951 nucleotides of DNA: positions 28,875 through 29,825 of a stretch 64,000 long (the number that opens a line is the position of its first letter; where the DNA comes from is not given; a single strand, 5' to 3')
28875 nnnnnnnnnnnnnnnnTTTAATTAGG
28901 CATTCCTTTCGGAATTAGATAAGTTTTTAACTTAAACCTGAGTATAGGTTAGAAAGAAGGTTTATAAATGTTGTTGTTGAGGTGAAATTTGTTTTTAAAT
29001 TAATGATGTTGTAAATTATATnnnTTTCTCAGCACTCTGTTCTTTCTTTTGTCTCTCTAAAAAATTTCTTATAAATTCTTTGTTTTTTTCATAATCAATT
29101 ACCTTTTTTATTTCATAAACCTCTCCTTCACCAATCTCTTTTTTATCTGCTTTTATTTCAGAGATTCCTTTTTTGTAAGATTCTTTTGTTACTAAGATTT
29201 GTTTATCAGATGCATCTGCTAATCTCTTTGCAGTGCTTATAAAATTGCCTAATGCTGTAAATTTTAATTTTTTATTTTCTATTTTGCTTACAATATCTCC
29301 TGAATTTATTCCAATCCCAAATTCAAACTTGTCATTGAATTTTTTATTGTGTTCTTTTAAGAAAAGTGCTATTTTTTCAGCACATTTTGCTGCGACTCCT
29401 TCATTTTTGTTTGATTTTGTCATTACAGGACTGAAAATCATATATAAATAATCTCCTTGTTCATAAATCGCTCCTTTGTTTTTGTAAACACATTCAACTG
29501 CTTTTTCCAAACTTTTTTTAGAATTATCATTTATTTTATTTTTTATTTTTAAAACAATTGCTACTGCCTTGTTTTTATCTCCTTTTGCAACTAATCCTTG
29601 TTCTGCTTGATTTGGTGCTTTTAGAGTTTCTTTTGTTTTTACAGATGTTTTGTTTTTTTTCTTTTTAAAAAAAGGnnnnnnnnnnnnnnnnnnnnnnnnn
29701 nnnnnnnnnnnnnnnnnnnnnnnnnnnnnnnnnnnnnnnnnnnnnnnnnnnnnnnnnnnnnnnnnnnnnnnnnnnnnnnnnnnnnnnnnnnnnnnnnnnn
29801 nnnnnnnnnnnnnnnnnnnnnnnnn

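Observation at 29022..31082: Single-pass receptor with an intracellular class III cyclase-homology domain that lacks a canonical metal-binding Asp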

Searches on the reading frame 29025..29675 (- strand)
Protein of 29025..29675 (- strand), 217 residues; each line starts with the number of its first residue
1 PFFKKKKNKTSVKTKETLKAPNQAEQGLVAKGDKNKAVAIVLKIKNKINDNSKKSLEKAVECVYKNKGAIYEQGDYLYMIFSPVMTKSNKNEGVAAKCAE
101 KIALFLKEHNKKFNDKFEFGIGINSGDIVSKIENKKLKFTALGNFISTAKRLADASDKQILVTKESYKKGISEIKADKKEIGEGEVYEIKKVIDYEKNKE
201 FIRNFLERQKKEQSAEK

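Call 6: search_protein_families(library=pfam, proteins=[window:29025-29675:-], max_evalue=10)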
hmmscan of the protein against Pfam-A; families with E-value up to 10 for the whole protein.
window:29025-29675:- (217 aa): 3 families
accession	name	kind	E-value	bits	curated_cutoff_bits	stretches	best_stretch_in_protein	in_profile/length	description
PF00211.25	Guanylate_cyc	-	3.1e-06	27.3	21.9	1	77-171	60-156/183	Adenylate and Guanylate cyclase catalytic domain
PF25218.1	TseH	-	0.11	12.9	27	1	34-83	70-119/167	Type VI secretion system effector TseH-like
PF22594.2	GTP-eEF1A_C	-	5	8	27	1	28-71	21-64/101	GTP-eEF1A C-terminal domain-like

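Call 7: search_protein_families(library=ncbifam, proteins=[window:29025-29675:-], max_evalue=10)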
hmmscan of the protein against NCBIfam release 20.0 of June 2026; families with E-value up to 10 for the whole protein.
window:29025-29675:- (217 aa): 1 family
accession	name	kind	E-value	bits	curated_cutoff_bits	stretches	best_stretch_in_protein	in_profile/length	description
NF005803.0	PRK07658.1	equivalog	0.0055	16.2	313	1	9-97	156-246/257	enoyl-CoA hydratase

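Call 15: search_solved_structures(query=A2, max_evalue=10, show_alignments=4)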
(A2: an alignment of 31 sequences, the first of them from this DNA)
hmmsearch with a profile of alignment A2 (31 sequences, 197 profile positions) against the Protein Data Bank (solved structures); distinct sequences matched with E-value up to 10: 12.
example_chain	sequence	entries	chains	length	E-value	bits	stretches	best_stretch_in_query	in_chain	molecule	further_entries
2w01_A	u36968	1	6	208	0.00012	24.8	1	40-158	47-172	ADENYLATE CYCLASE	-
6fht_A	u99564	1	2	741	0.0033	20.1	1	55-158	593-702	Bacteriophytochrome,Adenylate cyclase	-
3r5g_A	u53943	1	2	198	0.015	18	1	55-153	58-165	CyaB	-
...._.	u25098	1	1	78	0.056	16.1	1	163-192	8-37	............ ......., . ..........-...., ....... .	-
7n27_A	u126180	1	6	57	0.18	14.5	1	166-192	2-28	Isoform 2 of Chromodomain Y-like protein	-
6v2h_A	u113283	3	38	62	0.32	13.6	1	165-191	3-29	Chromodomain Y-like protein 2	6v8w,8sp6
2mj8_A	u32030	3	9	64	0.33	13.6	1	165-191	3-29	Chromodomain Y-like protein 2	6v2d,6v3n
4hae_A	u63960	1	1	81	0.36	13.5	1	164-191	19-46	Chromodomain Y-like protein 2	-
5jjz_A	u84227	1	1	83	0.37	13.4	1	164-191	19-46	Chromodomain Y-like protein 2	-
2kkm_A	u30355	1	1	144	0.64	12.7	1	159-194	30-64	Translation machinery-associated protein 16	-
3mr7_A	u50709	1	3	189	0.66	12.6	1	74-116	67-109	Adenylate/guanylate cyclase/hydrolase, alpha/beta fold family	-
6sir_A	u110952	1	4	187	1.3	11.7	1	76-150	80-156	Nucleotide cyclase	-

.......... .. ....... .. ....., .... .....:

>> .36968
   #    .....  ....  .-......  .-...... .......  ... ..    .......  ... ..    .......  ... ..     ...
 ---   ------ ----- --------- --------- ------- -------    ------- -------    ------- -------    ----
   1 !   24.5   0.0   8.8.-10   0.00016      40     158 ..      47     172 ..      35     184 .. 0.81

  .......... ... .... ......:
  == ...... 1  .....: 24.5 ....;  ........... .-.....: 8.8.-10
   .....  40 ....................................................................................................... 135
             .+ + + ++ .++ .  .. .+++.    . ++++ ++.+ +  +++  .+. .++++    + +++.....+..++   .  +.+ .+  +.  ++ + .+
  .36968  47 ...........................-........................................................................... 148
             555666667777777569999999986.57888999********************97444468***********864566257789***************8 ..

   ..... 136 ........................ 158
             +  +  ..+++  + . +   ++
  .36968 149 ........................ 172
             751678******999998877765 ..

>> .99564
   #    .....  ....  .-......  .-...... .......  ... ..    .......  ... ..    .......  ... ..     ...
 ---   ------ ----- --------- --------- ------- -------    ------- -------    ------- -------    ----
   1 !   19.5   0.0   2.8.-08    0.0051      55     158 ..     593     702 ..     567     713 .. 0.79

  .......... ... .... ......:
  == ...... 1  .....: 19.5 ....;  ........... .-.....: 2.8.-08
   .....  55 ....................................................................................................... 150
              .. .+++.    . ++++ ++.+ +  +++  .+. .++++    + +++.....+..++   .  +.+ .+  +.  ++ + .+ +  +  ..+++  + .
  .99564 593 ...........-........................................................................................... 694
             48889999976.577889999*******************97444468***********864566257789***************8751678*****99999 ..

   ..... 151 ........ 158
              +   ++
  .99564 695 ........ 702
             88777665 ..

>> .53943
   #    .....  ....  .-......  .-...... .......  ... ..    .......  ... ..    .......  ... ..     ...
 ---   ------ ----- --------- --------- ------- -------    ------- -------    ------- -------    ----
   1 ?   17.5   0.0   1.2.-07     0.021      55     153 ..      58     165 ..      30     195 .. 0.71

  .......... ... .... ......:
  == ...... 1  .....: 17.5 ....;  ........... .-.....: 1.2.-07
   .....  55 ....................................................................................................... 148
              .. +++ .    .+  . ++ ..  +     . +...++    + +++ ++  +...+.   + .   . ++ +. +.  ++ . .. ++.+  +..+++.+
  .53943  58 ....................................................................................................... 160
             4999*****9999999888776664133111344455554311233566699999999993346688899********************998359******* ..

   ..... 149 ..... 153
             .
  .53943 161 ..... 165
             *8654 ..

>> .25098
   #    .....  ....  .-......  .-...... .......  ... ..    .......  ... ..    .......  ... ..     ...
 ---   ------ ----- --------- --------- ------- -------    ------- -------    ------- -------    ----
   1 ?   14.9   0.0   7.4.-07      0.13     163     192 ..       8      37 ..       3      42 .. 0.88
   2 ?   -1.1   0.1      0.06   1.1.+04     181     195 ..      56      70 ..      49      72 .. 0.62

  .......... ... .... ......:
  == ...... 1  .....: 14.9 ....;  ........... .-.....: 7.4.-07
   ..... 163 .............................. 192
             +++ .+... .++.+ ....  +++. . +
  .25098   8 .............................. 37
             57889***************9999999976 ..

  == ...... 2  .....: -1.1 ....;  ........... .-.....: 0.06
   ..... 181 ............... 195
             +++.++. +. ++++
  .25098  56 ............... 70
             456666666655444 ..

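Call 20: predict_structure(alignment_id=A2)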
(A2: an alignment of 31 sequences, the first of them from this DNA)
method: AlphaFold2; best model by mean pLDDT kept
length: 199 residues; sequences in the alignment: 31
mean_pLDDT: 87.3   pTM: 0.79
mean pLDDT of the five models: 87.3, 86.9, 86.8, 86.0, 84.7
residues with pLDDT >= 90: 116; 70-90: 68; 50-70: 5; < 50: 10
segments of 3 or more residues with pLDDT < 50: 1-10
pLDDT, mean of each block of 10 residues (from residue 1): 41 81 96 93 94 95 93 92 96 93 95 88 90 94 91 86 83 82 87 75
secondary structure, 60 per line:
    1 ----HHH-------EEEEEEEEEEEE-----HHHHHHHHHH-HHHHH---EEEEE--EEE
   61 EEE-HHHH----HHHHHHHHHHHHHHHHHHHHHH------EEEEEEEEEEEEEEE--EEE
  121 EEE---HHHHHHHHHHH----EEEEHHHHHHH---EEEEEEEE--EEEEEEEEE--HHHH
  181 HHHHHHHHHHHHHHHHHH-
elements in order: E15-26 H32-41 H43-47 E51-55 E58-63 H65-68 H73-94 E101-115 E118-123 H127-137 E142-145 H146-152 E156-163 E166-174 H177-198

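Call 22: fold_search(model_id=the predicted structure, library=pdb)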
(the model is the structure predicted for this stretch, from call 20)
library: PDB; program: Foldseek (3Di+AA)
matches with E <= 10: 1349; with E <= 0.001: 175
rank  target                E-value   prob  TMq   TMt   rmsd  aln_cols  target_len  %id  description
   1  2w01_B                4.1e-11  1.00  0.61  0.61   4.7       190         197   16  Crystal structure of the guanylyl cyclase Cya2 (released 2008-09-30)
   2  2w01_A                5.9e-11  1.00  0.58  0.58   5.4       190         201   16  Crystal structure of the guanylyl cyclase Cya2 (released 2008-09-30)
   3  2w01_D                6.3e-11  1.00  0.59  0.59   5.3       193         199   16  Crystal structure of the guanylyl cyclase Cya2 (released 2008-09-30)
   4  2w01_C                8.5e-11  1.00  0.65  0.64   4.1       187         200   17  Crystal structure of the guanylyl cyclase Cya2 (released 2008-09-30)
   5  3r5g_B                1.6e-10  1.00  0.61  0.62   4.5       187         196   17  Crystal structure of the adenylyl cyclase CyaB from P. aeruginosa (released 2012-01-11)
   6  6fht_B                3.0e-10  1.00  0.59  0.18   6.1       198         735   16  Crystal structure of an artificial phytochrome regulated adenylate/guanylate cyclase in its dark adapted Pr form (released 2018-04-18)
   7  6fht_A                3.0e-10  1.00  0.59  0.19   6.1       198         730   17  Crystal structure of an artificial phytochrome regulated adenylate/guanylate cyclase in its dark adapted Pr form (released 2018-04-18)
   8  1wc3_B                3.4e-10  1.00  0.57  0.58   5.3       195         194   18  Soluble adenylyl cyclase CyaC from S. platensis in complex with alpha, beta-methylene-ATP and Strontium (released 2004-12-20)
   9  3r5g_A                5.2e-10  1.00  0.65  0.67   4.2       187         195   17  Crystal structure of the adenylyl cyclase CyaB from P. aeruginosa (released 2012-01-11)
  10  1wc0_B                5.5e-10  1.00  0.56  0.57   5.4       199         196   18  Soluble adenylyl cyclase CyaC from S. platensis in complex with alpha, beta-methylene-ATP (released 2004-12-20)
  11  1azs_B                7.4e-10  1.00  0.57  0.60   5.4       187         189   16  COMPLEX OF GS-ALPHA WITH THE CATALYTIC DOMAINS OF MAMMALIAN ADENYLYL CYCLASE (released 1998-02-25)
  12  5oyh_B                8.9e-10  1.00  0.63  0.68   4.0       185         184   14  crystal structure of the catalytic core of a rhodopsin-guanylyl cyclase with converted specificity in complex with ATP (released 2018-06-06)
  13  5oyh_D                9.4e-10  1.00  0.62  0.66   4.2       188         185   14  crystal structure of the catalytic core of a rhodopsin-guanylyl cyclase with converted specificity in complex with ATP (released 2018-06-06)
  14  6sir_A                1.0e-09  1.00  0.63  0.68   4.2       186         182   14  Crystal structure of the guanylate cyclase domain of RhGC from Catenaria anguillulae in complex with GTP (released 2019-12-18)
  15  6aob_B                1.0e-09  1.00  0.60  0.66   3.9       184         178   16  Crystal structure of non-canonical dimeric guanylyl cyclase domain of RhoGC fusion protein from the aquatic fungus Bla (released 2017-11-22)
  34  1cs4_B                5.4e-09  1.00  0.59  0.61   5.1       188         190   15  COMPLEX OF GS-ALPHA WITH THE CATALYTIC DOMAINS OF MAMMALIAN ADENYLYL CYCLASE: COMPLEX WITH 2'-DEOXY-ADENOSINE 3'-MONOP (released 2001-01-10)
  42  1cul_B                9.3e-09  1.00  0.59  0.61   5.2       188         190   15  COMPLEX OF GS-ALPHA WITH THE CATALYTIC DOMAINS OF MAMMALIAN ADENYLYL CYCLASE: COMPLEX WITH 2',5'-DIDEOXY-ADENOSINE 3'- (released 2001-01-10)
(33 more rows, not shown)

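Call 31: search_protein_representatives(alignment_id=A2)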
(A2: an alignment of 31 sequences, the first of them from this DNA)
Query: 31 sequences, 197 profile positions. Proteins with E-value up to 0.001 (for the whole library): 1123; up to 1e-10: 571; up to 1e-30: 315. The best 150 are listed.
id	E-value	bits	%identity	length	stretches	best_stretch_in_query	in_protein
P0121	5.6e-92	323.0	-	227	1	3-194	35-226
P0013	1.7e-90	318.1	-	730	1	2-196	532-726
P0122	4.3e-87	307.0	-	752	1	2-193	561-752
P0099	5.4e-87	306.7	-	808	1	3-194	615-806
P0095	1.9e-84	298.4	-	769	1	2-194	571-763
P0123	9.2e-79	279.8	-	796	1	2-192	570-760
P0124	1.4e-77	276.0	-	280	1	3-192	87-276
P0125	1.9e-76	272.2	-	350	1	4-194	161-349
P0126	3.6e-76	271.4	-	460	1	3-192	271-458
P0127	8.8e-76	270.1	-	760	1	3-195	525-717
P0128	3.0e-75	268.3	-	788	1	2-194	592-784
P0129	1.3e-74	266.2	-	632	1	2-192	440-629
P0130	1.0e-73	263.4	-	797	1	3-193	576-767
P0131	2.1e-73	262.3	-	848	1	2-192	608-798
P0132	3.5e-73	261.6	-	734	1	2-193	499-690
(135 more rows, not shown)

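Call 42: find_related_loci(query=A2, collection=genome_contigs, flank=6000)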
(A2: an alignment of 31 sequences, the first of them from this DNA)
Query A2 (199 aa) in genome_contigs; peptide patterns used: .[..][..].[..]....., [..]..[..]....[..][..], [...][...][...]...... (x = any residue, [..] = any of these).
540 stretches matched a pattern; 31 encode a relative of the query (tblastn E <= 1e-3); 30 distinct loci.
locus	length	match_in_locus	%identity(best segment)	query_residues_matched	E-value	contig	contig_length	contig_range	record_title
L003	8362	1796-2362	66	2-190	2e-81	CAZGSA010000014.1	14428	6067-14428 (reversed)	MAG TPA_asm: Candidatus Woesearchaeota archaeon isolate SRP178699_co1_132 genome assembly, contig: NODE_5456_length_1442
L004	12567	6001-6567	67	2-190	1e-79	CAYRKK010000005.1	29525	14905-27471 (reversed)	MAG TPA_asm: Candidatus Woesearchaeota archaeon isolate SRP178699_co2_118 genome assembly, contig: NODE_791_length_29525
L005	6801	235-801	61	2-190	3e-78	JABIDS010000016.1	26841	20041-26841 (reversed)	MAG: archaeon isolate SI048_bin8 k141_1078023, whole genome shotgun sequence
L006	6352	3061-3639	64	3-195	9e-78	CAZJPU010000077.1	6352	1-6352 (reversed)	MAG TPA_asm: Candidatus Woesearchaeota archaeon isolate binchicken_co181_604 genome assembly, contig: NODE_27065_length_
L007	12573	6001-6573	64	4-194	4e-76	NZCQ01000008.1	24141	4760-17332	MAG: Candidatus Pacearchaeota archaeon isolate ARS1180 82251, whole genome shotgun sequence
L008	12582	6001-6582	61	2-195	1e-75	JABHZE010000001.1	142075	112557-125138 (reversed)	MAG: archaeon isolate SI047_bin76 k141_385697, whole genome shotgun sequence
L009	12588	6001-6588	61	2-197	6e-75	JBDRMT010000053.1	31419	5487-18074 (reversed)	MAG: archaeon isolate MEGAHIT-group-1.845 k141_3861778, whole genome shotgun sequence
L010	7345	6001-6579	61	4-196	2e-74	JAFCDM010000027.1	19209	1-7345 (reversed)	Candidatus Pacearchaeota archaeon isolate Meg19_1012_Bin_465 Meg19_1012_Bin_465_scaffold_43404, whole genome shotgun seq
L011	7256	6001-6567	62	5-193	5e-74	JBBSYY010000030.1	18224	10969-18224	MAG: Nanoarchaeota archaeon isolate H51-bin036_1 H51_bin036_1_000000000030, whole genome shotgun sequence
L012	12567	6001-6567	61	2-190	5e-72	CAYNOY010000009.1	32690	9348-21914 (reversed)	MAG TPA_asm: Candidatus Woesearchaeota archaeon isolate SRP104257_co1_44 genome assembly, contig: NODE_554_length_32690_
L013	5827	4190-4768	56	2-196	3e-69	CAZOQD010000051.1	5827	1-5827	MAG TPA_asm: Candidatus Woesearchaeota archaeon isolate binchicken_co48_336 genome assembly, contig: NODE_23190_length_5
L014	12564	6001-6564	55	4-193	2e-69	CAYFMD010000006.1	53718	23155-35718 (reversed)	MAG TPA_asm: Candidatus Woesearchaeota archaeon isolate ERP019367_co1_16 genome assembly, contig: NODE_710_length_53718_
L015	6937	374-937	56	4-193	8e-69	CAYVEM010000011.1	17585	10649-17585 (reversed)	MAG TPA_asm: Candidatus Woesearchaeota archaeon isolate SRP092902_co1_24 genome assembly, contig: NODE_4733_length_17585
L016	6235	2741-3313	58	4-194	1e-67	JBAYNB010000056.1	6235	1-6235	MAG: Candidatus Pacearchaeota archaeon isolate SO_2016_LW1_54 scaffold19390_LW64-88_2016, whole genome shotgun sequence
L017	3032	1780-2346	57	3-191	3e-67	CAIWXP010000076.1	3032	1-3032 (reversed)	MAG: Candidatus Diapherotrites archaeon isolate AlinenLipids_bin-4341 genome assembly, contig: bin-4341:076_195, whole g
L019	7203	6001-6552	55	3-190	5e-62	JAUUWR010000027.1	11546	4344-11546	MAG: bacterium isolate CSMAG_44 CSMAG_44_k141_1576553_length_11546_cov_6.0000, whole genome shotgun sequence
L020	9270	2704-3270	58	4-196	3e-62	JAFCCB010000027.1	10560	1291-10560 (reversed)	Candidatus Dojkabacteria bacterium isolate AB_1215_Bin_135 AB_1215_Bin_135.fna_scaffold_17714, whole genome shotgun sequ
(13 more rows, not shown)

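Call 61: search_protein_families(library=padloc, proteins=[window:29025-29675:-], max_evalue=1)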
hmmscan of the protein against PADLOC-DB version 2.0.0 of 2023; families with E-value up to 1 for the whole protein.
window:29025-29675:- (217 aa): 0 families
